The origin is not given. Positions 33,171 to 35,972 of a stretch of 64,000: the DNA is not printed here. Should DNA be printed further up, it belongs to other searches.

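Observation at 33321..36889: HEAT-repeat::PilT fusion with a degenerate His box, translationally coupled to a canonical PilT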

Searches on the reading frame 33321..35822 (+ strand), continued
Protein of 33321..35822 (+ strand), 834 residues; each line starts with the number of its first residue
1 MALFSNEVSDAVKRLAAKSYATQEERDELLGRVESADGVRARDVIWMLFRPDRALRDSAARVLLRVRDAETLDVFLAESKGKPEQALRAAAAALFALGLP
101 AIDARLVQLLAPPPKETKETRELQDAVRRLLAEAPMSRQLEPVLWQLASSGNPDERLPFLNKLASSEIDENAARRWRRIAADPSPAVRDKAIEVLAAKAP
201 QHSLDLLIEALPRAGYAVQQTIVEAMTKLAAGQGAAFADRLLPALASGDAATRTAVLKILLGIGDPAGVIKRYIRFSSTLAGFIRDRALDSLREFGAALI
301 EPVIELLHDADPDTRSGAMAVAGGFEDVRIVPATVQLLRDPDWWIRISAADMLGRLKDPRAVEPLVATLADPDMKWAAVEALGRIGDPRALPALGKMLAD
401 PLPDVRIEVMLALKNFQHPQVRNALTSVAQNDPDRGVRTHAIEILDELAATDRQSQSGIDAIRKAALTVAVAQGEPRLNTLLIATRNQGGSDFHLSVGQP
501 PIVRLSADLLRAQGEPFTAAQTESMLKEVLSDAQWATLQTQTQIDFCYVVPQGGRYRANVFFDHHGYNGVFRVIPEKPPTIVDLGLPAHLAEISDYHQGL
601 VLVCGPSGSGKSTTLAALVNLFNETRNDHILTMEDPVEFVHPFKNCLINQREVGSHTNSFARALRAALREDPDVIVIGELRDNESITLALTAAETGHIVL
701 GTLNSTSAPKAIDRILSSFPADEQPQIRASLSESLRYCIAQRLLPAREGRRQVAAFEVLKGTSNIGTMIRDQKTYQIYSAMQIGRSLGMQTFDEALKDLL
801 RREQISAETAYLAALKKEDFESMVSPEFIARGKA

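Call 6: find_homologous_proteins(query=window:33321-35822:+, max_evalue=0.00001)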
Query window:33321-35822:+ (834 aa): 949 proteins with E <= 0.00001 among 8000 candidates; the best 120 are listed.
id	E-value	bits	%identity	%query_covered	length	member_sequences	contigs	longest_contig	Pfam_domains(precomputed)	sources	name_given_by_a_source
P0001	0.0e+0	1783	97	100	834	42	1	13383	PF00437.27,PF02985.29,PF03130.23,PF13401.13,PF13646.13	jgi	-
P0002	0.0e+0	1705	93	100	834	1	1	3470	PF00437.27,PF02985.29,PF03130.23,PF13401.13,PF13646.13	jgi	jgi:twitching motility protein PilT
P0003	0.0e+0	1652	89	100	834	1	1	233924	PF00437.27,PF02985.29,PF03130.23,PF13401.13,PF13646.13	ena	-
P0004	0.0e+0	1629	88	100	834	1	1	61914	PF00437.27,PF02985.29,PF03130.23,PF13401.13,PF13513.13,PF13646.13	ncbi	-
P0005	0.0e+0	1610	87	100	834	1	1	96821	PF00437.27,PF02985.29,PF03130.23,PF13401.13,PF13646.13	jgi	jgi:twitching motility protein PilT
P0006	0.0e+0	1597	86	100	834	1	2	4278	PF00437.27,PF02985.29,PF03130.23,PF13401.13,PF13513.13,PF13646.13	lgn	-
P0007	0.0e+0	1590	86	100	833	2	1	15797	PF00437.27,PF02985.29,PF03130.23,PF13401.13,PF13513.13,PF13646.13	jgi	jgi:twitching motility protein PilT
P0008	0.0e+0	1586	86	100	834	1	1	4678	PF00437.27,PF02985.29,PF03130.23,PF13401.13,PF13513.13,PF13646.13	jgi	jgi:pilus retraction protein PilT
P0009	0.0e+0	1578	85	100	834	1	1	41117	PF00437.27,PF02985.29,PF03130.23,PF13401.13,PF13513.13,PF13646.13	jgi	jgi:twitching motility protein PilT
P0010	0.0e+0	1577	85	100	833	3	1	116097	PF00437.27,PF02985.29,PF03130.23,PF13401.13,PF13646.13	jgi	jgi:twitching motility protein PilT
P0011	0.0e+0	1566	84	100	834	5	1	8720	PF00437.27,PF02985.29,PF03130.23,PF13401.13,PF13646.13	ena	-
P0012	0.0e+0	1566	84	100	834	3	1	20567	PF00437.27,PF02985.29,PF03130.23,PF13401.13,PF13646.13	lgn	-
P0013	0.0e+0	1564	84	100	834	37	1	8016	PF00437.27,PF02985.29,PF03130.23,PF13401.13,PF13513.13,PF13646.13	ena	-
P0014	0.0e+0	1561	83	100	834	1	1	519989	PF00437.27,PF02985.29,PF03130.23,PF13401.13,PF13646.13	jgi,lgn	jgi:twitching motility protein PilT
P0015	0.0e+0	1558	85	100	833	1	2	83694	PF00437.27,PF02985.29,PF03130.23,PF13401.13,PF13646.13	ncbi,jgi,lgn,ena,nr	ncbi:MAG TPA: PilT/PilU family type 4a pilus ATPase [Thermoanaerobaculia bacterium]|jgi:twitching mo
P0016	0.0e+0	1556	84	100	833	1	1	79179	PF00437.27,PF02985.29,PF03130.23,PF13401.13,PF13513.13,PF13646.13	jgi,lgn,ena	-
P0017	0.0e+0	1553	84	100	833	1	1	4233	PF00437.27,PF02985.29,PF03130.23,PF13401.13,PF13646.13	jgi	jgi:twitching motility protein PilT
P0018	0.0e+0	1546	82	100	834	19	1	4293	PF00437.27,PF02985.29,PF03130.23,PF13401.13,PF13513.13,PF13646.13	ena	-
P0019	0.0e+0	1533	82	100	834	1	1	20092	PF00437.27,PF02985.29,PF03130.23,PF13401.13,PF13513.13,PF13646.13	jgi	jgi:twitching motility protein PilT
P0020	0.0e+0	1527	82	100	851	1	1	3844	PF00437.27,PF02985.29,PF03130.23,PF13401.13,PF13646.13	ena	-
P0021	0.0e+0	1522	82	100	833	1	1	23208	PF00437.27,PF02985.29,PF03130.23,PF13401.13,PF13513.13,PF13646.13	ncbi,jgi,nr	ncbi:MAG: twitching motility protein PilT [Thermoanaerobaculia bacterium]|jgi:twitching motility pro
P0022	0.0e+0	1521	81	100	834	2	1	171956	PF00437.27,PF02985.29,PF03130.23,PF13401.13,PF13646.13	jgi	jgi:twitching motility protein PilT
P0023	0.0e+0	1519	80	100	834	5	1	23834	PF00437.27,PF02985.29,PF03130.23,PF13401.13,PF13513.13,PF13646.13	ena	-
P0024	0.0e+0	1517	82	100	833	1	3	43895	PF00437.27,PF02985.29,PF03130.23,PF13401.13,PF13513.13,PF13646.13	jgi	jgi:twitching motility protein PilT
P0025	0.0e+0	1515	81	100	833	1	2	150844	PF00437.27,PF02985.29,PF03130.23,PF13401.13,PF13513.13,PF13646.13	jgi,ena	-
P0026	0.0e+0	1511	81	100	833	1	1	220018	PF00437.27,PF02985.29,PF03130.23,PF13401.13,PF13646.13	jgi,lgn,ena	-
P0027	0.0e+0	1511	81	100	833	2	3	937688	PF00437.27,PF02985.29,PF03130.23,PF13401.13,PF13513.13,PF13646.13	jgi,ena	-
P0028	0.0e+0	1509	81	100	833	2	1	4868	PF00437.27,PF02985.29,PF03130.23,PF13401.13,PF13513.13,PF13646.13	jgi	jgi:twitching motility protein PilT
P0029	0.0e+0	1508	80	100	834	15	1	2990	PF00437.27,PF02985.29,PF03130.23,PF13401.13,PF13646.13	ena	-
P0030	0.0e+0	1507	81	100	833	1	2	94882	PF00437.27,PF02985.29,PF03130.23,PF13401.13,PF13646.13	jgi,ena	-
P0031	0.0e+0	1502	81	100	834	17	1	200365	PF00437.27,PF02985.29,PF03130.23,PF13401.13,PF13513.13,PF13646.13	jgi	jgi:twitching motility protein PilT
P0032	0.0e+0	1499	80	100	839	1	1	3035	PF00437.27,PF02985.29,PF03130.23,PF13401.13,PF13646.13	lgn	-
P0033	0.0e+0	1497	81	100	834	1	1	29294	PF00437.27,PF02985.29,PF03130.23,PF13401.13,PF13513.13,PF13646.13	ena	-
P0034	0.0e+0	1487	80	100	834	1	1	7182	PF00437.27,PF02985.29,PF03130.23,PF13401.13,PF13513.13,PF13646.13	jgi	jgi:twitching motility protein PilT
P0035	0.0e+0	1486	80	100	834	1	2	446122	PF00437.27,PF02985.29,PF03130.23,PF13401.13,PF13513.13,PF13646.13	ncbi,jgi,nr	ncbi:MAG: twitching motility protein PilT [Thermoanaerobaculia bacterium]|jgi:twitching motility pro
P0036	0.0e+0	1451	77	100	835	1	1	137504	PF00437.27,PF02985.29,PF03130.23,PF13401.13,PF13646.13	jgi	jgi:twitching motility protein PilT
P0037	0.0e+0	1391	74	100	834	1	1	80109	PF00437.27,PF02985.29,PF03130.23,PF13401.13,PF13513.13,PF13646.13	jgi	jgi:twitching motility protein PilT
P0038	0.0e+0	1386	74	100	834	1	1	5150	PF00437.27,PF02985.29,PF03130.23,PF13401.13,PF13646.13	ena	-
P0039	0.0e+0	1379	73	100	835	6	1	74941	PF00437.27,PF02985.29,PF11838.15,PF03130.23,PF27207.1,PF13401.13,PF13513.13,PF13646.13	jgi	jgi:twitching motility protein PilT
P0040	0.0e+0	1372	73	100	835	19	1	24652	PF00437.27,PF02985.29,PF03130.23,PF13401.13,PF13513.13,PF13646.13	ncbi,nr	ncbi:MAG TPA: PilT/PilU family type 4a pilus ATPase [Thermoanaerobaculia bacterium]|nr:PilT/PilU fam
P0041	0.0e+0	1368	74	100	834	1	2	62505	PF00437.27,PF02985.29,PF03130.23,PF13401.13,PF13513.13,PF13646.13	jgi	jgi:twitching motility protein PilT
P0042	0.0e+0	1368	72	99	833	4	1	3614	PF00437.27,PF02985.29,PF03130.23,PF27207.1,PF13401.13,PF13646.13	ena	-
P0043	0.0e+0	1368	71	99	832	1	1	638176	PF00437.27,PF02985.29,PF03130.23,PF13401.13,PF13646.13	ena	-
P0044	0.0e+0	1352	72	100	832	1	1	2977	PF00437.27,PF02985.29,PF03130.23,PF13401.13,PF13513.13,PF13646.13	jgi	jgi:twitching motility protein PilT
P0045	0.0e+0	1349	71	99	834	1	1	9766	PF00437.27,PF02985.29,PF03130.23,PF13401.13,PF13513.13,PF13646.13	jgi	jgi:twitching motility protein PilT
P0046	0.0e+0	1349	72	99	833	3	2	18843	PF00437.27,PF02985.29,PF03130.23,PF13401.13,PF13513.13,PF13646.13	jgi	-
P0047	0.0e+0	1347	71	99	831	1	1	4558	PF00437.27,PF02985.29,PF03130.23,PF27207.1,PF13401.13,PF13513.13,PF13646.13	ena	-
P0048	0.0e+0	1345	73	100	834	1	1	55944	PF00437.27,PF02985.29,PF03130.23,PF13401.13,PF13513.13,PF13646.13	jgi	jgi:twitching motility protein PilT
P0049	0.0e+0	1345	72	100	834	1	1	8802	PF00437.27,PF02985.29,PF03130.23,PF13401.13,PF13646.13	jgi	jgi:twitching motility protein PilT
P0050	0.0e+0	1344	71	99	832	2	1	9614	PF00437.27,PF02985.29,PF03130.23,PF13401.13,PF13513.13,PF13646.13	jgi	jgi:twitching motility protein PilT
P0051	0.0e+0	1341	71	99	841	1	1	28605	PF00437.27,PF02985.29,PF03130.23,PF13401.13,PF13513.13,PF13646.13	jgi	jgi:twitching motility protein PilT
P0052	0.0e+0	1339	71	100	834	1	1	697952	PF00437.27,PF02985.29,PF03130.23,PF13401.13,PF13513.13,PF13646.13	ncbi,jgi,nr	ncbi:MAG: twitching motility protein PilT [Acidobacteriota bacterium]|jgi:twitching motility protein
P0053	0.0e+0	1338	70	99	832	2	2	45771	PF00437.27,PF02985.29,PF03130.23,PF13401.13,PF13513.13,PF13646.13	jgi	jgi:twitching motility protein PilT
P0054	0.0e+0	1338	71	99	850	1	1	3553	PF00437.27,PF02985.29,PF03130.23,PF13401.13,PF13646.13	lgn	-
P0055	0.0e+0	1336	71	100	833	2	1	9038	PF00437.27,PF02985.29,PF03130.23,PF13401.13,PF13513.13,PF13646.13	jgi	jgi:twitching motility protein PilT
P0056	0.0e+0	1332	71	100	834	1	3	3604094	PF00437.27,PF02985.29,PF03130.23,PF13401.13,PF13646.13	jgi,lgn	jgi:twitching motility protein PilT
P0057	0.0e+0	1330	70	99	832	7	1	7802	PF00437.27,PF02985.29,PF03130.23,PF13401.13,PF13646.13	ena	-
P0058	0.0e+0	1328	70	100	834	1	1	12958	PF00437.27,PF02985.29,PF03130.23,PF13401.13,PF13513.13,PF13646.13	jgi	jgi:twitching motility protein PilT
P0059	0.0e+0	1322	71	100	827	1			PF00437.27,PF02985.29,PF03130.23,PF13401.13,PF13513.13,PF13646.13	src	-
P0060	0.0e+0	1318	71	99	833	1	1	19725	PF00437.27,PF02985.29,PF03130.23,PF13401.13,PF13513.13,PF13646.13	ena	-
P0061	0.0e+0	1315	71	99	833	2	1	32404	PF00437.27,PF02985.29,PF03130.23,PF13401.13,PF13513.13,PF13646.13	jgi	jgi:twitching motility protein PilT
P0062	0.0e+0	1314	69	99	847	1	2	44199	PF00437.27,PF02985.29,PF03130.23,PF13401.13,PF13513.13,PF13646.13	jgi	jgi:twitching motility protein PilT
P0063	0.0e+0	1313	71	100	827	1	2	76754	PF00437.27,PF02985.29,PF03130.23,PF13401.13,PF13513.13,PF13646.13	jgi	jgi:twitching motility protein PilT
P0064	0.0e+0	1310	69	100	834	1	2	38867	PF00437.27,PF02985.29,PF03130.23,PF13401.13,PF13646.13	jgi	jgi:twitching motility protein PilT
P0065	0.0e+0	1308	71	100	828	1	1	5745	PF00437.27,PF02985.29,PF03130.23,PF13476.13,PF13401.13,PF13513.13,PF13646.13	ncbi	-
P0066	0.0e+0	1300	71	100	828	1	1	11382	PF00437.27,PF02985.29,PF03130.23,PF13401.13,PF13513.13,PF13646.13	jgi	jgi:twitching motility protein PilT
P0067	0.0e+0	1299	68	100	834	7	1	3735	PF00437.27,PF02985.29,PF03130.23,PF13401.13,PF13513.13,PF01602.27,PF13646.13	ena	-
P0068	0.0e+0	1298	69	99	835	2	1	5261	PF00437.27,PF02985.29,PF03130.23,PF13401.13,PF13513.13,PF13646.13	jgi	jgi:twitching motility protein PilT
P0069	0.0e+0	1298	71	100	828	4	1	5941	PF00437.27,PF02985.29,PF03130.23,PF13401.13,PF13513.13,PF13646.13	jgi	jgi:twitching motility protein PilT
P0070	0.0e+0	1298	70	99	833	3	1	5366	PF00437.27,PF02985.29,PF11838.15,PF03130.23,PF27207.1,PF13401.13,PF13513.13,PF13646.13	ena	-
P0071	0.0e+0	1297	69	100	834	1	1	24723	PF00437.27,PF02985.29,PF03130.23,PF13401.13,PF13513.13,PF13646.13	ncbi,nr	ncbi:MAG TPA: PilT/PilU family type 4a pilus ATPase [Thermoanaerobaculia bacterium]|nr:PilT/PilU fam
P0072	0.0e+0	1296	68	100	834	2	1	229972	PF00437.27,PF02985.29,PF03130.23,PF13401.13,PF13513.13,PF13646.13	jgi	jgi:twitching motility protein PilT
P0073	0.0e+0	1296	70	100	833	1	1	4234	PF00437.27,PF02985.29,PF03130.23,PF13401.13,PF13513.13,PF13646.13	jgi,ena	-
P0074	0.0e+0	1295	70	99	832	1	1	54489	PF00437.27,PF02985.29,PF03130.23,PF13401.13,PF13513.13,PF13646.13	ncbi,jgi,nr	ncbi:MAG TPA: PilT/PilU family type 4a pilus ATPase [Thermoanaerobaculia bacterium]|nr:PilT/PilU fam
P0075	0.0e+0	1293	70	100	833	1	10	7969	PF00437.27,PF02985.29,PF03130.23,PF13401.13,PF13646.13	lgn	-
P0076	0.0e+0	1291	69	100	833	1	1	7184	PF00437.27,PF02985.29,PF03130.23,PF13401.13,PF13513.13,PF13646.13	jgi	jgi:twitching motility protein PilT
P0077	0.0e+0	1291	70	99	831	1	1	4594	PF00437.27,PF02985.29,PF03130.23,PF13401.13,PF13513.13,PF13646.13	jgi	jgi:twitching motility protein PilT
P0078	0.0e+0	1290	68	100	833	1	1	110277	PF00437.27,PF02985.29,PF00005.34,PF03130.23,PF13401.13,PF13646.13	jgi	jgi:twitching motility protein PilT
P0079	0.0e+0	1289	69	99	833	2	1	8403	PF00437.27,PF02985.29,PF03130.23,PF13401.13,PF13646.13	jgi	jgi:twitching motility protein PilT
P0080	0.0e+0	1289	69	100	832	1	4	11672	PF00437.27,PF02985.29,PF03130.23,PF13401.13,PF13646.13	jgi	jgi:twitching motility protein PilT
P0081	0.0e+0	1288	69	99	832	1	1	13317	PF21581.4,PF00437.27,PF02985.29,PF03130.23,PF13401.13,PF13513.13,PF01602.27,PF13646.13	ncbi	-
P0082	0.0e+0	1287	70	99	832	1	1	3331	PF00437.27,PF02985.29,PF03130.23,PF27207.1,PF13401.13,PF13513.13,PF13646.13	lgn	-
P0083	0.0e+0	1287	69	100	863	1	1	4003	PF00437.27,PF02985.29,PF03130.23,PF13401.13,PF13513.13,PF13646.13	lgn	-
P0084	0.0e+0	1286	69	100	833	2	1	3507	PF00437.27,PF02985.29,PF03130.23,PF13401.13,PF13513.13,PF13646.13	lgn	-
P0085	0.0e+0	1285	69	99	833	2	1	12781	PF00437.27,PF02985.29,PF03130.23,PF13401.13,PF13513.13,PF13646.13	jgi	jgi:twitching motility protein PilT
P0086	0.0e+0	1285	69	100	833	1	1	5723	PF00437.27,PF02985.29,PF03130.23,PF13401.13,PF13513.13,PF13646.13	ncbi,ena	ncbi:MAG TPA: PilT/PilU family type 4a pilus ATPase [Thermoanaerobaculia bacterium]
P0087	0.0e+0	1285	70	100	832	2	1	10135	PF00437.27,PF02985.29,PF03130.23,PF13401.13,PF13646.13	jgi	jgi:twitching motility protein PilT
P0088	0.0e+0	1283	69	99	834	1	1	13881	PF00437.27,PF02985.29,PF03130.23,PF13401.13,PF13513.13,PF13646.13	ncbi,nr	ncbi:MAG: PilT/PilU family type 4a pilus ATPase [Acidobacteriota bacterium]|nr:PilT/PilU family type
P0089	0.0e+0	1283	69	100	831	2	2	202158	PF00437.27,PF02985.29,PF03130.23,PF13401.13,PF13646.13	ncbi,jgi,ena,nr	ncbi:MAG TPA: PilT/PilU family type 4a pilus ATPase [Thermoanaerobaculia bacterium]|nr:PilT/PilU fam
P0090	0.0e+0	1282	69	99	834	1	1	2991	PF00437.27,PF02985.29,PF03130.23,PF13401.13,PF13646.13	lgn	-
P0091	0.0e+0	1282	69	99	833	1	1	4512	PF00437.27,PF02985.29,PF03130.23,PF27207.1,PF13401.13,PF13513.13,PF13646.13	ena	-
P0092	0.0e+0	1281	68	100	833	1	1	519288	PF00437.27,PF02985.29,PF03130.23,PF13401.13,PF13513.13,PF13646.13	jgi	jgi:twitching motility protein PilT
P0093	0.0e+0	1279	69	100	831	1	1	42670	PF00437.27,PF02985.29,PF03130.23,PF13401.13,PF13513.13,PF13646.13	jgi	jgi:twitching motility protein PilT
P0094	0.0e+0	1279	69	99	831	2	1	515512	PF00437.27,PF02985.29,PF11838.15,PF03130.23,PF13401.13,PF13513.13,PF13646.13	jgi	jgi:twitching motility protein PilT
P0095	0.0e+0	1279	69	100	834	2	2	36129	PF00437.27,PF02985.29,PF03130.23,PF13401.13,PF13646.13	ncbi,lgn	ncbi:MAG: PilT/PilU family type 4a pilus ATPase [Acidobacteriota bacterium]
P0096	0.0e+0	1279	68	99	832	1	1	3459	PF00437.27,PF02985.29,PF03130.23,PF13401.13,PF13513.13,PF13646.13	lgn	-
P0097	0.0e+0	1278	69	99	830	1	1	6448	PF00437.27,PF02985.29,PF03130.23,PF13401.13,PF13513.13,PF13646.13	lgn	-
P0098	0.0e+0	1277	70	100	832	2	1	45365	PF00437.27,PF02985.29,PF03130.23,PF13401.13,PF13513.13,PF13646.13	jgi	jgi:twitching motility protein PilT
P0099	0.0e+0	1277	69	100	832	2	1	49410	PF00437.27,PF02985.29,PF03130.23,PF13401.13,PF13646.13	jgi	jgi:twitching motility protein PilT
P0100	0.0e+0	1276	69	99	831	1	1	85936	PF00437.27,PF02985.29,PF03130.23,PF13401.13,PF13646.13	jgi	jgi:twitching motility protein PilT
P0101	0.0e+0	1275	69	100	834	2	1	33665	PF00437.27,PF02985.29,PF03130.23,PF13401.13,PF13646.13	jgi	jgi:twitching motility protein PilT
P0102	0.0e+0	1275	68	99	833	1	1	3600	PF00437.27,PF02985.29,PF03130.23,PF13401.13,PF13646.13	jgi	jgi:twitching motility protein PilT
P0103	0.0e+0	1275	68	100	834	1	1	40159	PF00437.27,PF02985.29,PF03130.23,PF13401.13,PF13646.13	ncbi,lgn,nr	ncbi:MAG: PilT/PilU family type 4a pilus ATPase [Acidobacteriota bacterium]|nr:PilT/PilU family type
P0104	0.0e+0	1275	68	99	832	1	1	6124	PF00437.27,PF02985.29,PF03130.23,PF13401.13,PF13646.13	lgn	-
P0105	0.0e+0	1274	69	99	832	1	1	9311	PF00437.27,PF02985.29,PF03130.23,PF13401.13,PF13513.13,PF13646.13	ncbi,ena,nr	ncbi:MAG TPA: PilT/PilU family type 4a pilus ATPase [Thermoanaerobaculia bacterium]|nr:PilT/PilU fam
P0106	0.0e+0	1273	69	99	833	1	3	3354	PF21581.4,PF00437.27,PF02985.29,PF11838.15,PF03130.23,PF13401.13,PF13513.13,PF13646.13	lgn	-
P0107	0.0e+0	1273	69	100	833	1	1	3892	PF00437.27,PF02985.29,PF03130.23,PF13401.13,PF13513.13,PF13646.13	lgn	-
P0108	0.0e+0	1273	68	100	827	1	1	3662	PF00437.27,PF02985.29,PF03130.23,PF13476.13,PF13401.13,PF13513.13,PF13646.13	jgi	jgi:twitching motility protein PilT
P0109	0.0e+0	1272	68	100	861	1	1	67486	PF00437.27,PF02985.29,PF03130.23,PF13401.13,PF13513.13,PF13646.13,PF13191.13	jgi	jgi:twitching motility protein PilT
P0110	0.0e+0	1270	67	99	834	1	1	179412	PF00437.27,PF02985.29,PF03130.23,PF13401.13,PF13646.13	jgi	jgi:twitching motility protein PilT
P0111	0.0e+0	1270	67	99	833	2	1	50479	PF00437.27,PF02985.29,PF11838.15,PF03130.23,PF13401.13,PF13513.13,PF13646.13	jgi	jgi:twitching motility protein PilT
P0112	0.0e+0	1270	69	100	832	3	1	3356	PF00437.27,PF02985.29,PF03130.23,PF13401.13,PF13646.13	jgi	jgi:twitching motility protein PilT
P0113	0.0e+0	1270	68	100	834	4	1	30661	PF00437.27,PF02985.29,PF03130.23,PF13401.13,PF13646.13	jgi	jgi:twitching motility protein PilT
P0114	0.0e+0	1269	68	99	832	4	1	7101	PF00437.27,PF02985.29,PF03130.23,PF13401.13,PF13513.13,PF13646.13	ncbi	-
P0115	0.0e+0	1268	68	100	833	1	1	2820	PF00437.27,PF02985.29,PF03130.23,PF13401.13,PF13513.13,PF13646.13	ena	-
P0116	0.0e+0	1268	69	99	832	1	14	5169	PF00437.27,PF02985.29,PF03130.23,PF13401.13,PF13513.13,PF13646.13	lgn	-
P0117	0.0e+0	1268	69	99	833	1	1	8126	PF00437.27,PF02985.29,PF03130.23,PF13401.13,PF13513.13,PF13646.13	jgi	jgi:twitching motility protein PilT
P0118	0.0e+0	1267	68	100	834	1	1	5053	PF00437.27,PF02985.29,PF03130.23,PF13401.13,PF13646.13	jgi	jgi:twitching motility protein PilT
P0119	0.0e+0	1267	67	100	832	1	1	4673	PF00437.27,PF02985.29,PF03130.23,PF13401.13,PF13646.13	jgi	jgi:twitching motility protein PilT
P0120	0.0e+0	1267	69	99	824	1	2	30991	PF00437.27,PF02985.29,PF03130.23,PF13401.13,PF13513.13,PF13646.13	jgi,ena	jgi:twitching motility protein PilT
